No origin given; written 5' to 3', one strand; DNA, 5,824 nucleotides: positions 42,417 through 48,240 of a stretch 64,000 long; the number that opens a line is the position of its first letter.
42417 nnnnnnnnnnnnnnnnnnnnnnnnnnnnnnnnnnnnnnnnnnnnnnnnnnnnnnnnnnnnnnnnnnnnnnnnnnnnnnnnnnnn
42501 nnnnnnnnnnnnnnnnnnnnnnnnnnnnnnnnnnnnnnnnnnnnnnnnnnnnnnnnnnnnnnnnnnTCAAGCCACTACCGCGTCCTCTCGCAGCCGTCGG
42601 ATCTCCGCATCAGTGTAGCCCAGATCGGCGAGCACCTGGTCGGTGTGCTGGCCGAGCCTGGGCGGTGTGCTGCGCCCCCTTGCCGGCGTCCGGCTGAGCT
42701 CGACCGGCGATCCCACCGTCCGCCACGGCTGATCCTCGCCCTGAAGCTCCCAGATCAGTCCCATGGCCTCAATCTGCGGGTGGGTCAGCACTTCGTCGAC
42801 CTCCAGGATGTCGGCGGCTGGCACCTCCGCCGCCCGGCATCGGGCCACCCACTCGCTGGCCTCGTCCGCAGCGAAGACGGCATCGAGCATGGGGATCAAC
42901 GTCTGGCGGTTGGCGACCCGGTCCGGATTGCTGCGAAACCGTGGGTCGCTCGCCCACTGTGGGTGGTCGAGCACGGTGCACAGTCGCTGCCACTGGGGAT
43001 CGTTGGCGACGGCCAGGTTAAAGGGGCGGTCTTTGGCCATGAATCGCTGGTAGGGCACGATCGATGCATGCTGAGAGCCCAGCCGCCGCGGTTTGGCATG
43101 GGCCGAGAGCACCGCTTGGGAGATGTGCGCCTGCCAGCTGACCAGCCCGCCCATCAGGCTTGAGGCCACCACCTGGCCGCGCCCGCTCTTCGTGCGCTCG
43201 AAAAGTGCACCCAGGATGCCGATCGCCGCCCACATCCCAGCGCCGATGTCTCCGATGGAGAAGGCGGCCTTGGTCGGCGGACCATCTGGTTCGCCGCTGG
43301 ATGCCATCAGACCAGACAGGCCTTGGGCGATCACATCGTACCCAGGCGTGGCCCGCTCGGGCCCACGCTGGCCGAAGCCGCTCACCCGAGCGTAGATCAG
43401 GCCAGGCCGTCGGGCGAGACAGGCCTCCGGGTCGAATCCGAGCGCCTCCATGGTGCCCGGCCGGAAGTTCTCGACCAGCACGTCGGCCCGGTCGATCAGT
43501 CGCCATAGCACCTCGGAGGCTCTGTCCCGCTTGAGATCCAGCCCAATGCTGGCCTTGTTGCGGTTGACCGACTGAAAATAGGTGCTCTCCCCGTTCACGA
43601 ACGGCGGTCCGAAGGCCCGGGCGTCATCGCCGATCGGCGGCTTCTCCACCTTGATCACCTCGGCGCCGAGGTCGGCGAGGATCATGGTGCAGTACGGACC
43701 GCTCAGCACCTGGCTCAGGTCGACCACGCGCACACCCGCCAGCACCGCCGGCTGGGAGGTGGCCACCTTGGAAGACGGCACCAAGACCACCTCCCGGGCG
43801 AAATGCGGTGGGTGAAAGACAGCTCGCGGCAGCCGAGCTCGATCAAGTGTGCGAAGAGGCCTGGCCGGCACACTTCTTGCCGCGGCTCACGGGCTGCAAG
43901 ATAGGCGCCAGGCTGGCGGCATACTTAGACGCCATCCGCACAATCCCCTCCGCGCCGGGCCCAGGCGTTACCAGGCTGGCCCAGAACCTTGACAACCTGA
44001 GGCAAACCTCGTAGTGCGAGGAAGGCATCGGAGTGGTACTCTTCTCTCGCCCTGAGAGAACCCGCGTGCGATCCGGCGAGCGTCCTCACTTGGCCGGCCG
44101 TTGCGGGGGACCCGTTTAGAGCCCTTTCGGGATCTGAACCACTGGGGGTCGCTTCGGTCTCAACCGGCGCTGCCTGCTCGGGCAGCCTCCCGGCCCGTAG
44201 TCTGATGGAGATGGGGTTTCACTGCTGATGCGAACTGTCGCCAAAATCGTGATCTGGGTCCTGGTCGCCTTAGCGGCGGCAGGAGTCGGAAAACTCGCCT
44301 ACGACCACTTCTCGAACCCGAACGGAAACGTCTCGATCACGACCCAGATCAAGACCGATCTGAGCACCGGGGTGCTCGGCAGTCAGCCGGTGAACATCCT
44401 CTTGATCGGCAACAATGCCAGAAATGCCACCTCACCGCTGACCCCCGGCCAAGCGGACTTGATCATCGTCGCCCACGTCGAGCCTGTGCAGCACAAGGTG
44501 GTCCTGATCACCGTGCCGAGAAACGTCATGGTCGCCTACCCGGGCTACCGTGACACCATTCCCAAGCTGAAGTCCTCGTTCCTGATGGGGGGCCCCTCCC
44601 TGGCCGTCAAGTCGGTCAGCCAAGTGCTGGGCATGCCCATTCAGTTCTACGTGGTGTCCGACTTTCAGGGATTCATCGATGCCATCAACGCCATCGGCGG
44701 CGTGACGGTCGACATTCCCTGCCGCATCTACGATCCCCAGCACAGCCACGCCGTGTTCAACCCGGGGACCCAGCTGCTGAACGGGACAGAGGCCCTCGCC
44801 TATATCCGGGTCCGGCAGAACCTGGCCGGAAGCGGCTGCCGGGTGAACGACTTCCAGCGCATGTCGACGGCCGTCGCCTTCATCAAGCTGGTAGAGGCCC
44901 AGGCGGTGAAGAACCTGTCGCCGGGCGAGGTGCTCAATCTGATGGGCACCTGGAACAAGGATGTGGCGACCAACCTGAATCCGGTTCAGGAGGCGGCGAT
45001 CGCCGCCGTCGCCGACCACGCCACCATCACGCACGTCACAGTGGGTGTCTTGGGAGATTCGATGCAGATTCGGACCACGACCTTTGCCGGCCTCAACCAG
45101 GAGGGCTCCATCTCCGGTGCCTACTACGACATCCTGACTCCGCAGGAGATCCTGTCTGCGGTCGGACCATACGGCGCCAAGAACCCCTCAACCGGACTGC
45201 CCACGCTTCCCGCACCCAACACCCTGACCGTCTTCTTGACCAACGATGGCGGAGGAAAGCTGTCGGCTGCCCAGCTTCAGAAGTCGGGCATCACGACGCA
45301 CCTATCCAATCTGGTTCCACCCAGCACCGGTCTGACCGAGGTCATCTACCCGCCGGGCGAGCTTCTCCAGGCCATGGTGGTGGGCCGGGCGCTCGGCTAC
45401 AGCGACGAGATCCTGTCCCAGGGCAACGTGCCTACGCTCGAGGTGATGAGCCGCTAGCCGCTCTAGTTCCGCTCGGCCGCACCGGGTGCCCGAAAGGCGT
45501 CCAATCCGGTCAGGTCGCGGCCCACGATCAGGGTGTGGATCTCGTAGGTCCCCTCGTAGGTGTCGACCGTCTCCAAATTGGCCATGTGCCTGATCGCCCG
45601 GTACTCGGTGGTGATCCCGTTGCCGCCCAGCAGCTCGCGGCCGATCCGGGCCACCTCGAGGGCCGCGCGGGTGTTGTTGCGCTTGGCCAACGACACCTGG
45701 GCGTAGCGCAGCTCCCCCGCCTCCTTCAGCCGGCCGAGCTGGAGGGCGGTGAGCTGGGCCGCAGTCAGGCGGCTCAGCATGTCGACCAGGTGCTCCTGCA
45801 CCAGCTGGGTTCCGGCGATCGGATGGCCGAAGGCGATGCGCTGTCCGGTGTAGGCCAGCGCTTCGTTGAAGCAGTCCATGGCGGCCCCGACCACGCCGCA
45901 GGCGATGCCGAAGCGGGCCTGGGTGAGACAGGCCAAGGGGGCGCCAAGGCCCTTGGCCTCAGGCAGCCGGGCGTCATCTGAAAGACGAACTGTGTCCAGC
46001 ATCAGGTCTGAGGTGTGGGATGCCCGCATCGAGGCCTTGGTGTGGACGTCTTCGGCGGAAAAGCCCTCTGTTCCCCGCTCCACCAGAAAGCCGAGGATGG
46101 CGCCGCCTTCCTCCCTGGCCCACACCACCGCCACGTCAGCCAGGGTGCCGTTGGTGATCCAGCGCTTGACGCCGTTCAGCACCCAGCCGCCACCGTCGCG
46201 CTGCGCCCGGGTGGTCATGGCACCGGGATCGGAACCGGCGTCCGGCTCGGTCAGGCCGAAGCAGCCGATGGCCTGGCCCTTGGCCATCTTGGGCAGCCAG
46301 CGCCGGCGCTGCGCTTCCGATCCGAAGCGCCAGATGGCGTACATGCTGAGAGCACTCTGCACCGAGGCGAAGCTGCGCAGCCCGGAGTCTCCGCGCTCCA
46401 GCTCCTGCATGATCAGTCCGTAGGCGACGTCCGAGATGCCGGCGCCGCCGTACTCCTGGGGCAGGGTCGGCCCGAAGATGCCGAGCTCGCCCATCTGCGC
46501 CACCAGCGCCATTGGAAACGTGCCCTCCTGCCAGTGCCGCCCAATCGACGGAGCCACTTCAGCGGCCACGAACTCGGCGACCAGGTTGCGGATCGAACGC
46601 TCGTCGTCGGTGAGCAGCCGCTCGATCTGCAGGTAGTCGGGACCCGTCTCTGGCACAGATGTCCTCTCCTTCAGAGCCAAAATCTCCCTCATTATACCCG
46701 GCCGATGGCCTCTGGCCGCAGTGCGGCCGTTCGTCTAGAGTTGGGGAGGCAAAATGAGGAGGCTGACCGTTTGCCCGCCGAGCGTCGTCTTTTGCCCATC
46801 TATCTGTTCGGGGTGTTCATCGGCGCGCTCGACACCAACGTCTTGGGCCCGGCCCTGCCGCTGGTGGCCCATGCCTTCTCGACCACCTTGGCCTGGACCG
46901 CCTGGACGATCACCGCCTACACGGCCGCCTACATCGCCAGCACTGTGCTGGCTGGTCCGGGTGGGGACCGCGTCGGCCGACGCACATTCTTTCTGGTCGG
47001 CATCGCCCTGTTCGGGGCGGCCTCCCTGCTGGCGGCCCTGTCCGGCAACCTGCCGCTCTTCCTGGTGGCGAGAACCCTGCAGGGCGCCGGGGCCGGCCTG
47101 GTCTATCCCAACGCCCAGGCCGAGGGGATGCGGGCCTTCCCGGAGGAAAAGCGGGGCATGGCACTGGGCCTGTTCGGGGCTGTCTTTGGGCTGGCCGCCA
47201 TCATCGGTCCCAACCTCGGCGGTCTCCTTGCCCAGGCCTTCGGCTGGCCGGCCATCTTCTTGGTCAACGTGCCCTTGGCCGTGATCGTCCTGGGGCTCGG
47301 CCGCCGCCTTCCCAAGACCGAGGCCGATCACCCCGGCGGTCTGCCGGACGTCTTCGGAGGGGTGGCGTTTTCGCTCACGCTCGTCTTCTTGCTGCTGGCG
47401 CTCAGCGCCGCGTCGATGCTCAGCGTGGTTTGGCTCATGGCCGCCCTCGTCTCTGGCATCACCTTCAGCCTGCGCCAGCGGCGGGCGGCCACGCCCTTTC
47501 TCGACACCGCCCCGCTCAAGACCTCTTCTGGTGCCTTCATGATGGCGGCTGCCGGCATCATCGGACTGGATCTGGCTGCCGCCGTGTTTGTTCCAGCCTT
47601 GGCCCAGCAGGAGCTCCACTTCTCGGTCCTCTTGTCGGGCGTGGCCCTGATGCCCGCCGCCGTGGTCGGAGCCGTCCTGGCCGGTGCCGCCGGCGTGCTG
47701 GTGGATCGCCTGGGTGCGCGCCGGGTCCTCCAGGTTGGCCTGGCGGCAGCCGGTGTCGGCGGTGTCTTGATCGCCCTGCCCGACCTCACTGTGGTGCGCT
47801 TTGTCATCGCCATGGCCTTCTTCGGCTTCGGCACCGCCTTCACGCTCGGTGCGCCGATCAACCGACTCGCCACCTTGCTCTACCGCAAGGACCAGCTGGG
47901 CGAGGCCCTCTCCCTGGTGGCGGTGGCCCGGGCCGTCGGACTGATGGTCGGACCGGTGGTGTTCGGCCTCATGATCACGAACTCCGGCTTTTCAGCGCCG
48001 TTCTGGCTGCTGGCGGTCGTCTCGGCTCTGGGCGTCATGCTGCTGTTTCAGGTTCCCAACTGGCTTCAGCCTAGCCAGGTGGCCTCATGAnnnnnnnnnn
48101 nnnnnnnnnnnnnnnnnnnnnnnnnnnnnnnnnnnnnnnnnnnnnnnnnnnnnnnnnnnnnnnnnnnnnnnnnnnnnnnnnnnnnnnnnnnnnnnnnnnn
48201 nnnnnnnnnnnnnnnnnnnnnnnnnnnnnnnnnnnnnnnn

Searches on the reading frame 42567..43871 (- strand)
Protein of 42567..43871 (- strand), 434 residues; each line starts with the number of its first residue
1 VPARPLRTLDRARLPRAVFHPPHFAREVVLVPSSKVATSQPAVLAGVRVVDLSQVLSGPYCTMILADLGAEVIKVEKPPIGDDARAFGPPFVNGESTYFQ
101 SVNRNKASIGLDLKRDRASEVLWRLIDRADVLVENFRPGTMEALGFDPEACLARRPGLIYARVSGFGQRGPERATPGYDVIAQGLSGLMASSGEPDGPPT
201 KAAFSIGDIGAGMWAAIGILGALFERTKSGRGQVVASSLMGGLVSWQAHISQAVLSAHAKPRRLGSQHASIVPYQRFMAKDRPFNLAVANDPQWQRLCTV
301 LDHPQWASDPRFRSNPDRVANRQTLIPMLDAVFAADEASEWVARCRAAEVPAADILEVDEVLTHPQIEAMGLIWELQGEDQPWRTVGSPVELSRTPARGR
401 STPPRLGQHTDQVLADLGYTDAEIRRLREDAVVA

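Call 28: search_protein_families(library=pfam, proteins=[window:42567-43871:-], max_evalue=0.001)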
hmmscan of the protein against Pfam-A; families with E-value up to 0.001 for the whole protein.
window:42567-43871:- (434 aa): 1 family
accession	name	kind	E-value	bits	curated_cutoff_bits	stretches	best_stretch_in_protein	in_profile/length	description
PF02515.22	CoA_transf_3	-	1.2e-128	429.8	23.3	1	44-410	1-366/366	CoA-transferase family III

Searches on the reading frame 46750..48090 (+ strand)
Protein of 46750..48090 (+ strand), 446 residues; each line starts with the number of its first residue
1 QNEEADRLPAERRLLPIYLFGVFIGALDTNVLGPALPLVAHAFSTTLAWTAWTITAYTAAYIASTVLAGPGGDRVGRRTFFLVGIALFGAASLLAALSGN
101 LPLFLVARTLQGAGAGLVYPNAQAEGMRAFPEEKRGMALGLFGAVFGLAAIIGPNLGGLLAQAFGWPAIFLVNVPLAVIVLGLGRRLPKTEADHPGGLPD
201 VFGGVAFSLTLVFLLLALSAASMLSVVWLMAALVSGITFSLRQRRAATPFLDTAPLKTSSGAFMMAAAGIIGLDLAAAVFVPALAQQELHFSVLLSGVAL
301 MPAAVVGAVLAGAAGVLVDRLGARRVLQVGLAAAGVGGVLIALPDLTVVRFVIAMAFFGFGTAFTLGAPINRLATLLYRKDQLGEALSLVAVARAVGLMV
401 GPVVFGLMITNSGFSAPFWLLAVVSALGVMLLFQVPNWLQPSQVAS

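Call 4: search_protein_families(library=pfam, proteins=[window:46750-48090:+], max_evalue=0.01)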
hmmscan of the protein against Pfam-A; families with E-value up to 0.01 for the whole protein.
window:46750-48090:+ (446 aa): 1 family
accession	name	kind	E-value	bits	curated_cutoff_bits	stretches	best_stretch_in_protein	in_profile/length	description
PF07690.21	MFS_1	-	6.9e-55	186.8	33.4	2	19-272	2-251/347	Major Facilitator Superfamily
